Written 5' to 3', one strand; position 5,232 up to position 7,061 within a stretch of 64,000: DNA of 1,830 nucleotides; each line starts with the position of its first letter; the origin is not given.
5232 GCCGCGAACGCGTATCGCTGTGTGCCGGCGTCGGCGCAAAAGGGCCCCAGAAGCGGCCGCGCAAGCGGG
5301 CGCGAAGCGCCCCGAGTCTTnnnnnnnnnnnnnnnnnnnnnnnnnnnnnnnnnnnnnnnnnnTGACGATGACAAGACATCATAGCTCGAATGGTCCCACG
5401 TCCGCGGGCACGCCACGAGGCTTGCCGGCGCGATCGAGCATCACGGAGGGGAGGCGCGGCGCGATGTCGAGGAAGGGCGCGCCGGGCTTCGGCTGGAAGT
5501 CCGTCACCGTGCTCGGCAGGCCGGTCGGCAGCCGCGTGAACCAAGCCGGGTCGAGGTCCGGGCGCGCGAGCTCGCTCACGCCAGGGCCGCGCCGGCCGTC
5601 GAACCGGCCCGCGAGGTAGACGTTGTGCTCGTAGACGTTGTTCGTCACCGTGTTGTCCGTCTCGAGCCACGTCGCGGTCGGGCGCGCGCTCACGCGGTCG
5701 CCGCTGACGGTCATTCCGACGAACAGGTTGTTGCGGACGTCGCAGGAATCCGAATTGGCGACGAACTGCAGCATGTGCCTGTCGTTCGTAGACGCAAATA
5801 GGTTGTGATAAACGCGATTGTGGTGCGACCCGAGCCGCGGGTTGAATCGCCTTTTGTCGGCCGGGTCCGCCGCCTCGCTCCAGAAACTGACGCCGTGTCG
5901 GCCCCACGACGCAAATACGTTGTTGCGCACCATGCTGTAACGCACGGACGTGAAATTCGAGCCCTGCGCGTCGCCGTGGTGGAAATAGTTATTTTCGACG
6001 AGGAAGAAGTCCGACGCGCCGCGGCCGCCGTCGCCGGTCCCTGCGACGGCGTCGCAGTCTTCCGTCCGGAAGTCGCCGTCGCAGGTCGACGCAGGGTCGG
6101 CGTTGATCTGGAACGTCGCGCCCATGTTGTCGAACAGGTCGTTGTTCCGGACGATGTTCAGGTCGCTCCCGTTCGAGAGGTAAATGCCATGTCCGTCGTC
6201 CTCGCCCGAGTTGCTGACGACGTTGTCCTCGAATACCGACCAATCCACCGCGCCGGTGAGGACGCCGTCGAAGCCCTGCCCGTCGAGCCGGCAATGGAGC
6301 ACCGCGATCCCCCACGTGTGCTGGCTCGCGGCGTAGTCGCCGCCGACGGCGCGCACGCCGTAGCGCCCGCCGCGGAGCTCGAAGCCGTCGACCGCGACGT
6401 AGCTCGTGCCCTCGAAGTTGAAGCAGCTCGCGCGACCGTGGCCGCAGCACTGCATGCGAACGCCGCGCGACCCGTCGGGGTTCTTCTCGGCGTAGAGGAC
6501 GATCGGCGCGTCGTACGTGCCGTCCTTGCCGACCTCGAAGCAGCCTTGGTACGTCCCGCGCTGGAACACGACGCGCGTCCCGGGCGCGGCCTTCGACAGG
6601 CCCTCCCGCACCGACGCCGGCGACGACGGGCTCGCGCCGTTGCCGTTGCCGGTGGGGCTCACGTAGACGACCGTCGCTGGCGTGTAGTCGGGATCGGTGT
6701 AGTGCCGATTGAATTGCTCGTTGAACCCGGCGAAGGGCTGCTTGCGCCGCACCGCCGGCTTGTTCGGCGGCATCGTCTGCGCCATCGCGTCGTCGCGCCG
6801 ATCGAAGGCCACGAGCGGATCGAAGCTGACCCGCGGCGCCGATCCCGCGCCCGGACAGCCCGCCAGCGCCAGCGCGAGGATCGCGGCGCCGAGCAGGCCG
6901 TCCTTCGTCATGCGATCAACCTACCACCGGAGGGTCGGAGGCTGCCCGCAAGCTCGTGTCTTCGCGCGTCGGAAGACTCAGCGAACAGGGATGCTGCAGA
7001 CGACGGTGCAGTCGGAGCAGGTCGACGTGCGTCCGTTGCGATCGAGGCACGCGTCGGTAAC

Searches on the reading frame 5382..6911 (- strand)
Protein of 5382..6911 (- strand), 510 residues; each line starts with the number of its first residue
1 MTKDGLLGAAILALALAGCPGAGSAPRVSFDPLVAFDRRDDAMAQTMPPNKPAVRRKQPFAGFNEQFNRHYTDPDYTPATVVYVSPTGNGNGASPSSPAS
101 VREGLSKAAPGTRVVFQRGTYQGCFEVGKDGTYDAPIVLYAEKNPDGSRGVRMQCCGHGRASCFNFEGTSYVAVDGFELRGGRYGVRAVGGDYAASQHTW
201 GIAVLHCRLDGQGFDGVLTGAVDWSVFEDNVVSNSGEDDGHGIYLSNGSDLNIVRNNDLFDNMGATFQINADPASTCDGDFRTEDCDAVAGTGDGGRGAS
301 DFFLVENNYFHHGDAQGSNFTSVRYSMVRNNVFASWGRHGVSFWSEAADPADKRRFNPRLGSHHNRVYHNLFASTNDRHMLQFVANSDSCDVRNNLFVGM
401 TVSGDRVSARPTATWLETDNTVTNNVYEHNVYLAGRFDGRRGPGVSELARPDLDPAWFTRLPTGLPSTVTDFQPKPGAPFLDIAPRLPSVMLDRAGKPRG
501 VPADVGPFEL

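Call 52: search_protein_families(library=pfam, proteins=[window:5382-6911:-], max_evalue=0.01)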
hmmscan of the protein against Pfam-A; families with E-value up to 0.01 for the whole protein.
window:5382-6911:- (510 aa): 2 families
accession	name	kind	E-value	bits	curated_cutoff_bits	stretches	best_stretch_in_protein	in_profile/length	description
PF13229.12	Beta_helix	-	1.3e-08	35.1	25.9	1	163-347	2-148/158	Right handed beta helix region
PF05048.19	NosD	-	6.8e-08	32.6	23.6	1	174-269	51-133/212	Periplasmic copper-binding protein (NosD)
